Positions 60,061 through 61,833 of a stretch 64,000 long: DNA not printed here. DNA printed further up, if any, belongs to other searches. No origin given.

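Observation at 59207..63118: Enterobacterial-type ilvY / class II ilvC / modF-like block sits where ilvC normally follows ilvBN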

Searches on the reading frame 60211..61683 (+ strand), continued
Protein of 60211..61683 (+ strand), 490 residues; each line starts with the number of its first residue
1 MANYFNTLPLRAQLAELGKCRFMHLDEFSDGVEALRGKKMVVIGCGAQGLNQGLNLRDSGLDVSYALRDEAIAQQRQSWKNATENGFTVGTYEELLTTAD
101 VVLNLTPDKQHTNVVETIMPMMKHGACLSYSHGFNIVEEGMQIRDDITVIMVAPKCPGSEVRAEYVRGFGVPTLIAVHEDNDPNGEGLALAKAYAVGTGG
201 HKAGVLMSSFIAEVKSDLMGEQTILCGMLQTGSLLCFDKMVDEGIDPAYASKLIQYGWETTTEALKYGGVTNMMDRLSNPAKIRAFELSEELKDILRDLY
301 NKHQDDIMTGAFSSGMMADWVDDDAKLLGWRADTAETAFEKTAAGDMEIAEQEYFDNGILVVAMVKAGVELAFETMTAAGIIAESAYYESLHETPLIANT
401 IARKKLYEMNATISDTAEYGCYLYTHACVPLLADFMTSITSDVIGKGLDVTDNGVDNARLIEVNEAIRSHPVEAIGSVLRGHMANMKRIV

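Call 16: search_protein_families(library=ncbifam, proteins=[L003:2081-3406:-, L003:3916-5757:+, L003:6624-8363:+, L003:8360-8878:+, L003:13289-14836:+, L003:14972-17347:-, L003:17782-18516:-, L003:18547-19047:+, L003:19769-20614:-, L003:20664-21440:+], max_evalue=0.00001)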
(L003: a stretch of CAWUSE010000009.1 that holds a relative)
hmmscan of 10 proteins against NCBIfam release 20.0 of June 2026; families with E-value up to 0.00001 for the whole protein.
L003:2081-3406:- (441 aa): 10 families
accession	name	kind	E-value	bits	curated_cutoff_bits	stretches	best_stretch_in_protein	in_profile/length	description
TIGR00797.1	matE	subfamily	1.3e-84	284.4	147.4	1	19-409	1-396/396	MATE family efflux transporter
NF007690.0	PRK10367.1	equivalog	4.9e-30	104.8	409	1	5-425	3-426/441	MATE family efflux transporter DinF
NF007562.1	PRK10189.1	equivalog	1.5e-19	70.1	465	1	11-434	27-464/470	EmmdR/YeeO family multidrug/toxin efflux MATE transporter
NF041358.1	GntT_guanitoxin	equivalog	2e-15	56.8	525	1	13-426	15-433/438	guanitoxin biosynthesis MATE family efflux transporter GntT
NF041801.1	MATE_SolL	equivalog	2.1e-13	49.9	780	1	11-413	20-432/458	solanimycin export family MATE transporter SolL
NF001214.0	PRK00187.1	equivalog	4.8e-13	48.9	449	1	13-427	12-443/464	NorM family multidrug efflux MATE transporter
NF052396.1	MATE_WgkD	equivalog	5e-13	48.8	510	1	16-361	8-356/428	tryglysin-associated MATE efflux transporter WgkD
NF007130.1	PRK09575.1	equivalog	6.1e-13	48.8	445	1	10-413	5-413/435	MATE family efflux transporter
NF000263.1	MATE_multi_NorM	equivalog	6.6e-10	39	950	1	13-428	20-446/459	multidrug efflux MATE transporter NorM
NF000217.1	MATE_multi_FepA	equivalog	1e-06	28.1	900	1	13-411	17-419/443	multidrug efflux MATE transporter FepA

L003:3916-5757:+ (613 aa): 15 families
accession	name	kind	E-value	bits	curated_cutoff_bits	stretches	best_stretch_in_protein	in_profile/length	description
TIGR03150.1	fabF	equivalog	2.1e-29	102.4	493.75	1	142-524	43-403/407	beta-ketoacyl-ACP synthase II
NF005589.0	PRK07314.1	subfamily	3.2e-26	92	387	1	170-524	76-406/413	beta-ketoacyl-ACP synthase II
NF004970.0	PRK06333.1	subfamily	4.2e-21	75.3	525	1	166-527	80-419/424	beta-ketoacyl-ACP synthase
NF005076.0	PRK06501.1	equivalog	4.4e-20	72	629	1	251-528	163-420/425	beta-ketoacyl-ACP synthase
NF006274.0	PRK08439.1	equivalog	1.1e-19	70.5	621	1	166-524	70-400/406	beta-ketoacyl-ACP synthase II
NF004618.0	PRK05952.1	equivalog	2.5e-16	59.6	455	1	248-524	132-377/384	beta-ketoacyl-ACP synthase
NF005916.1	PRK07910.1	equivalog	6.4e-15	55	560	1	269-523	170-411/418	KasA/KasB family beta-ketoacyl-ACP synthase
NF006434.0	PRK08722.1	equivalog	2.7e-13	49.6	759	1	249-524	150-408/414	beta-ketoacyl-ACP synthase II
NF005935.0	PRK07967.1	equivalog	1.5e-12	47.1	630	1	258-527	157-400/406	beta-ketoacyl-ACP synthase I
NF006618.0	PRK09185.1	subfamily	1.9e-11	43.7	407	1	327-528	208-390/394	beta-ketoacyl-ACP synthase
NF006587.0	PRK09116.1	equivalog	4e-11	42.3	470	1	254-527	155-403/408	beta-ketoacyl-ACP synthase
NF005490.0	PRK07103.1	equivalog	2.2e-08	33.6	445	1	248-524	154-407/414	polyketide beta-ketoacyl:acyl carrier protein synthase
NF058662.1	cispenta_AmcF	equivalog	1.9e-07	30.4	325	1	262-527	128-366/369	cispentacin biosynthesis acyltransferase subunit AmcF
NF045894.1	PKS_plus_SDR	equivalog_domain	7.5e-07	27.1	1740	1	247-530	157-428/1515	type I polyketide synthase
NF040607.1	mycolic_Pks13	equivalog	8e-07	26.9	2100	1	258-560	266-556/1680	polyketide synthase Pks13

L003:6624-8363:+ (579 aa): 52 families (the best 25 are shown)
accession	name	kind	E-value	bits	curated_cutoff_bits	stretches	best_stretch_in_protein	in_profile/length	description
NF005860.0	PRK07789.1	equivalog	2.5e-266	884.9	881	1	2-567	33-599/615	acetolactate synthase large subunit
TIGR00118.1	acolac_lg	equivalog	4.8e-227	754.8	538.35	1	4-566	2-554/557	biosynthetic-type acetolactate synthase large subunit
NF004710.0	PRK06048.1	equivalog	5.4e-224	744.8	976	1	2-566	7-557/561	acetolactate synthase large subunit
NF005824.0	PRK07710.1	equivalog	1.3e-205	684.1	976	1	2-560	16-562/573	acetolactate synthase large subunit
NF006319.0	PRK08527.1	equivalog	2.2e-202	673.5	905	1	1-568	2-560/565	acetolactate synthase large subunit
NF005651.0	PRK07418.1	subfamily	1.4e-200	667.6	942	1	2-572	18-585/617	acetolactate synthase large subunit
NF006581.0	PRK09107.1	equivalog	1.9e-200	667.2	974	1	2-574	10-581/595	acetolactate synthase 3 large subunit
NF006524.0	PRK08978.1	equivalog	1.2e-194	647.6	738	1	4-566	2-544/548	acetolactate synthase 2 catalytic subunit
NF005058.0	PRK06466.1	equivalog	7.9e-194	645.3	951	1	3-571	4-572/574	acetolactate synthase 3 large subunit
NF005228.0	PRK06725.1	equivalog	2e-191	637.1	991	1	2-567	15-566/571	acetolactate synthase large subunit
NF004919.0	PRK06276.1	equivalog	5.7e-191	635.8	866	1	4-571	2-562/582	acetolactate synthase large subunit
NF005409.0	PRK06965.1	equivalog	3.8e-187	623.3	1035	1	3-567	21-582/587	acetolactate synthase 3 catalytic subunit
NF005584.0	PRK07282.1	equivalog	1.7e-182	607.9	970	1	4-566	11-560/566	acetolactate synthase large subunit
NF006525.0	PRK08979.1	equivalog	1.1e-181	605.2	1084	1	3-565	4-564/572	acetolactate synthase 3 large subunit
NF006016.1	PRK08155.1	equivalog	1.2e-178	595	870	1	1-566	1-552/554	acetolactate synthase large subunit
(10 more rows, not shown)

L003:8360-8878:+ (172 aa): 7 families
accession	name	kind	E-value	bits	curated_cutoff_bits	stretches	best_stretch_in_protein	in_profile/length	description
NF008864.0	PRK11895.1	equivalog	1e-54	184.6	119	1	8-165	4-160/164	acetolactate synthase small subunit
TIGR00119.1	acolac_sm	equivalog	4.2e-47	160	56.9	1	8-161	3-155/158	acetolactate synthase small subunit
NF006036.0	PRK08178.1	equivalog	1.1e-15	57.4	128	1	9-87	16-93/102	acetolactate synthase small subunit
NF005233.0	PRK06737.1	equivalog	8.9e-11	41.8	102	1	8-80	3-75/76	ACT domain-containing protein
NF010078.0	PRK13562.1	equivalog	1.1e-09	38.1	96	1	9-82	4-78/84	ACT domain-containing protein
NF008362.0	PRK11152.1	equivalog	1.3e-08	34.6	68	1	8-81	4-76/85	acetolactate synthase 2 small subunit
NF006352.0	PRK08577.1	equivalog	2.4e-08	34.1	140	1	9-78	58-129/136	hypothetical protein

L003:13289-14836:+ (515 aa): 0 families

L003:14972-17347:- (791 aa): 5 families
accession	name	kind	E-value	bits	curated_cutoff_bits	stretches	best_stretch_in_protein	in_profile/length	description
NF041017.1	DNA_import_CedB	equivalog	1.8e-09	36.8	700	0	11-76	250-318/590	DNA import protein CedB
NF042943.1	HerA_antiphage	equivalog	2.2e-07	29.8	800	1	247-402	362-521/566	anti-phage-associated helicase HerA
NF033849.1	ser_rich_anae_1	subfamily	1.3e-06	26.1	650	0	345-403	1052-1110/1163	serine-rich protein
NF053655.1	CedD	equivalog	2e-06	26.8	600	0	25-81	212-268/527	DNA-translocating ATPase CedD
TIGR03743.1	SXT_TraD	subfamily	3.7e-06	25.7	366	0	18-74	159-215/636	conjugative transfer system coupling protein TraD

L003:17782-18516:- (244 aa): 0 families

L003:18547-19047:+ (166 aa): 0 families

L003:19769-20614:- (281 aa): 0 families

L003:20664-21440:+ (258 aa): 221 families (the best 25 are shown)
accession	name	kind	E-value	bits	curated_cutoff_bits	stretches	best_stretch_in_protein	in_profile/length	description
NF005559.1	PRK07231.1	subfamily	1.6e-57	194.9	215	1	11-254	2-248/249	glucose 1-dehydrogenase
NF052558.1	MBtsdlDhBudC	equivalog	1.5e-55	188.5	270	1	12-255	2-243/250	meso-2,3-butanediol dehydrogenase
NF004791.0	PRK06138.1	equivalog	4.7e-54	183.4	312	1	11-255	3-251/252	SDR family oxidoreductase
NF009466.0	PRK12826.1-2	subfamily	2.8e-53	180.9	222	1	14-254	4-245/248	3-oxoacyl-ACP reductase FabG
NF004818.0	PRK06172.1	equivalog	1.1e-48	165.8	336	1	8-253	2-250/253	SDR family oxidoreductase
NF005309.0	PRK06841.1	subfamily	3.4e-48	164.4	286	1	5-255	7-254/255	GolD/DthD family dehydrogenase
NF004198.0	PRK05653.1-3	equivalog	8e-48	163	296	1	10-255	4-248/248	3-oxoacyl-ACP reductase FabG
TIGR01830.1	3oxo_ACP_reduc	equivalog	6.8e-47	160.2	297.75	1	16-253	1-238/239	3-oxoacyl-[acyl-carrier-protein] reductase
NF004778.0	PRK06124.1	equivalog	1.4e-46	159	303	1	10-256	8-255/256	SDR family oxidoreductase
NF005681.0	PRK07478.1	subfamily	3.8e-46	157.5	267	1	10-256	3-252/254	SDR family oxidoreductase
NF006070.0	PRK08213.1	subfamily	5.4e-46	157.2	279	1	10-255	9-258/259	gluconate 5-dehydrogenase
TIGR01963.1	PHB_DH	subfamily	7.8e-46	156.4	307.05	1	14-253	2-252/255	3-hydroxybutyrate dehydrogenase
NF005469.0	PRK07063.1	equivalog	8.7e-46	156.5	306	1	11-254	5-255/260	SDR family oxidoreductase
NF005067.0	PRK06484.1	equivalog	2.3e-45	155.1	713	1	8-253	268-511/524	short chain dehydrogenase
NF009464.0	PRK12824.1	subfamily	3.5e-45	154.6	269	1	14-254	3-243/245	3-oxoacyl-ACP reductase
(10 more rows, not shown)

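Call 22: search_protein_families(library=ncbifam, proteins=[L012:8866-9894:+, L012:6068-8356:+, L012:13054-13710:-, L012:13777-14616:+, L001:13973-15868:-, L001:16314-17627:-, L001:17928-19379:-, L001:19376-20827:-, L001:15974-16546:+], max_evalue=1e-10)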
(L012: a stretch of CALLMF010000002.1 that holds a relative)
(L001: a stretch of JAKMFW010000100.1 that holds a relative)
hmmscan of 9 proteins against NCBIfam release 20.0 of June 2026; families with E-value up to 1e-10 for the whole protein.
L012:8866-9894:+ (342 aa): 0 families

L012:6068-8356:+ (762 aa): 51 families (the best 25 are shown)
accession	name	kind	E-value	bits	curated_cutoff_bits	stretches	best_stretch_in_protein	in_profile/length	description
NF005409.0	PRK06965.1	equivalog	8e-292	969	1035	1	187-755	15-582/587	acetolactate synthase 3 catalytic subunit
NF005058.0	PRK06466.1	equivalog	8.1e-291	965.6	951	1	193-756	4-569/574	acetolactate synthase 3 large subunit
NF006525.0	PRK08979.1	equivalog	1.1e-266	885.7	1084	1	192-756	3-567/572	acetolactate synthase 3 large subunit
TIGR00118.1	acolac_lg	equivalog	3.2e-258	857.8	538.35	1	193-753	1-553/557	biosynthetic-type acetolactate synthase large subunit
NF005936.0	PRK07979.1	equivalog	3.6e-257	854.3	1080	1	191-756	3-569/574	acetolactate synthase 3 large subunit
NF005364.0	PRK06882.1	equivalog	1e-256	852.9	1083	1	192-756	3-567/574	acetolactate synthase 3 large subunit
NF006581.0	PRK09107.1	equivalog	2.4e-253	841.8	974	1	190-757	8-576/595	acetolactate synthase 3 large subunit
NF006319.0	PRK08527.1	equivalog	5e-224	744.9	905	1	191-756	2-560/565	acetolactate synthase large subunit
NF004710.0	PRK06048.1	equivalog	1.6e-221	736.6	976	1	192-752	7-555/561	acetolactate synthase large subunit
NF005824.0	PRK07710.1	equivalog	2.2e-217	722.9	976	1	190-754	14-568/573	acetolactate synthase large subunit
NF005860.0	PRK07789.1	equivalog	1.9e-216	720.2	881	1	190-755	31-599/615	acetolactate synthase large subunit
NF005651.0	PRK07418.1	subfamily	1.8e-215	716.8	942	1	189-753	15-578/617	acetolactate synthase large subunit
NF004919.0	PRK06276.1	equivalog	6e-205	682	866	1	194-751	2-554/582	acetolactate synthase large subunit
NF005228.0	PRK06725.1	equivalog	2.1e-202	673.3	991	1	191-755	14-566/571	acetolactate synthase large subunit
NF006524.0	PRK08978.1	equivalog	1.2e-190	634.5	738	1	194-753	2-543/548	acetolactate synthase 2 catalytic subunit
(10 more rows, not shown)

L012:13054-13710:- (218 aa): 0 families

L012:13777-14616:+ (279 aa): 5 families
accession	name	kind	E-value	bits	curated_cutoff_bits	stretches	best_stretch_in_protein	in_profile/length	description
TIGR00473.1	pssA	equivalog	1.4e-32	112.9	107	1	48-214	2-152/153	CDP-diacylglycerol--serine O-phosphatidyltransferase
NF038087.1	arch_ser_synth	exception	7.3e-31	107.5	240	1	42-256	6-213/216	archaetidylserine synthase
TIGR04217.1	archae_ser_T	exception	4.3e-25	88.8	200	1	41-245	8-195/221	archaetidylserine synthase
NF038086.1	anchor_synt_A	exception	9.4e-18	64.8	200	1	47-262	14-219/222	protein sorting system archaetidylserine synthase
NF040950.1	archin_ph_syn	equivalog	2.6e-11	43.8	180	1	37-108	20-92/191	archaetidylinositol phosphate synthase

L001:13973-15868:- (631 aa): 51 families (the best 25 are shown)
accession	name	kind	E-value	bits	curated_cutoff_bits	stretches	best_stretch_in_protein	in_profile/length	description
NF005860.0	PRK07789.1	equivalog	2.1e-261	868.6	881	1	40-622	30-609/615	acetolactate synthase large subunit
TIGR00118.1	acolac_lg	equivalog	5.5e-226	751.4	538.35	1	45-611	2-554/557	biosynthetic-type acetolactate synthase large subunit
NF004710.0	PRK06048.1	equivalog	5.2e-221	734.9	976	1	44-611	8-557/561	acetolactate synthase large subunit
NF005651.0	PRK07418.1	subfamily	3.7e-201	669.5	942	1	36-618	11-586/617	acetolactate synthase large subunit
NF005824.0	PRK07710.1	equivalog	6.4e-198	658.7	976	1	39-610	12-567/573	acetolactate synthase large subunit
NF006581.0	PRK09107.1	equivalog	4.9e-197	655.9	974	1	41-617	8-579/595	acetolactate synthase 3 large subunit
NF006319.0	PRK08527.1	equivalog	4.2e-195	649.4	905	1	45-613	5-560/565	acetolactate synthase large subunit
NF006524.0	PRK08978.1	equivalog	1e-194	647.8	738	1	45-611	2-544/548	acetolactate synthase 2 catalytic subunit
NF004919.0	PRK06276.1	equivalog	1.8e-193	644.1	866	1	45-614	2-560/582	acetolactate synthase large subunit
NF005409.0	PRK06965.1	equivalog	3.4e-188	626.8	1035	1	39-612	16-582/587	acetolactate synthase 3 catalytic subunit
NF005228.0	PRK06725.1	equivalog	5.3e-187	622.5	991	1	45-612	17-566/571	acetolactate synthase large subunit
NF005058.0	PRK06466.1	equivalog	1.5e-184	614.7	951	1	45-606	5-562/574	acetolactate synthase 3 large subunit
NF006525.0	PRK08979.1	equivalog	1.1e-179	598.5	1084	1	46-610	6-564/572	acetolactate synthase 3 large subunit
NF006016.1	PRK08155.1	equivalog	2.2e-176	587.6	870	1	45-611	4-552/554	acetolactate synthase large subunit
NF005364.0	PRK06882.1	equivalog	2e-174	581.2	1083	1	45-615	5-569/574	acetolactate synthase 3 large subunit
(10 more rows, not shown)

L001:16314-17627:- (437 aa): 0 families

L001:17928-19379:- (483 aa): 9 families
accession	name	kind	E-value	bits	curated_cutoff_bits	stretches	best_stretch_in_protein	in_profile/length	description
NF004013.0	PRK05477.1-3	equivalog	3.6e-151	504.1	653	1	10-479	15-497/501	Asp-tRNA(Asn)/Glu-tRNA(Gln) amidotransferase subunit GatB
NF004012.0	PRK05477.1-2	equivalog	1.7e-145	485.5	338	1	10-480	2-477/481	Asp-tRNA(Asn)/Glu-tRNA(Gln) amidotransferase subunit GatB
NF004014.0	PRK05477.1-4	equivalog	3e-134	448.3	414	1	11-480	2-473/475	Asp-tRNA(Asn)/Glu-tRNA(Gln) amidotransferase subunit GatB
TIGR00133.1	gatB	equivalog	4.4e-125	417.9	314.8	1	11-478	3-477/481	Asp-tRNA(Asn)/Glu-tRNA(Gln) amidotransferase subunit GatB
NF004015.0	PRK05477.1-5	equivalog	8.4e-120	400.6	628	1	10-480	13-485/488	Asp-tRNA(Asn)/Glu-tRNA(Gln) amidotransferase subunit GatB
NF004011.1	PRK05477.1-1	equivalog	5.7e-111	371.6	680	1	12-479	3-471/475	Asp-tRNA(Asn)/Glu-tRNA(Gln) amidotransferase subunit GatB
NF003107.0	PRK04028.1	equivalog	1.3e-33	116.3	456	1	60-248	94-264/630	Glu-tRNA(Gln) amidotransferase subunit GatE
TIGR00134.1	gatE_arch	equivalog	1.5e-19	69.7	319.55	0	61-248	93-262/622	Glu-tRNA(Gln) amidotransferase subunit GatE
NF011291.0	PRK14703.1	equivalog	2.3e-17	62.5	681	1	350-480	641-766/769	glutamine--tRNA ligase/YqeY domain fusion protein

L001:19376-20827:- (483 aa): 26 families (the best 25 are shown)
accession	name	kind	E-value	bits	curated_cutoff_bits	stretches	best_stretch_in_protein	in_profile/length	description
TIGR00132.1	gatA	equivalog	2.4e-176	587.1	481.1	1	10-475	5-463/466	Asp-tRNA(Asn)/Glu-tRNA(Gln) amidotransferase subunit GatA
TIGR02715.1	amido_AtzE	subfamily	5.7e-96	322.2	425.75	1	4-474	3-446/452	AtzE family amidohydrolase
NF006631.0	PRK09201.1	equivalog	3.8e-95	319.3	461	1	2-475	8-454/466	AtzE family amidohydrolase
NF005565.0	PRK07235.1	subfamily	1e-93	314.7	545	1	18-475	41-500/506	amidase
NF004815.0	PRK06169.1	equivalog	1e-86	291.4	506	2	1-299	10-303/471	amidase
NF005688.0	PRK07488.1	equivalog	1.9e-85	287.5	532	1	2-475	12-465/474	indoleacetamide hydrolase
NF005517.0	PRK07139.1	equivalog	6.2e-81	272.4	546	1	61-454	32-411/439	amidase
NF005686.0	PRK07486.1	subfamily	7.3e-77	259.1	465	1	1-300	14-311/486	amidase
NF004816.0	PRK06170.1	equivalog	8.2e-73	245.7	503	1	3-476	14-482/493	amidase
NF005450.0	PRK07042.1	equivalog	3.4e-72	243.4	458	1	1-476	7-452/464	amidase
NF004717.0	PRK06061.1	equivalog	9.6e-71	238.9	498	1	5-475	21-466/483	amidase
NF006006.0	PRK08137.1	equivalog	2.9e-70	237.6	534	1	9-300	42-337/529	amidase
NF005687.0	PRK07487.1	subfamily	3.6e-70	237.1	428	1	1-476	8-456/468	amidase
NF009119.0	PRK12470.1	equivalog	3.5e-69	234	498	2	7-235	15-233/462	amidase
NF006043.0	PRK08186.1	subfamily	5.5e-67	226.5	487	1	5-476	11-448/600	allophanate hydrolase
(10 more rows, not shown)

L001:15974-16546:+ (190 aa): 0 families
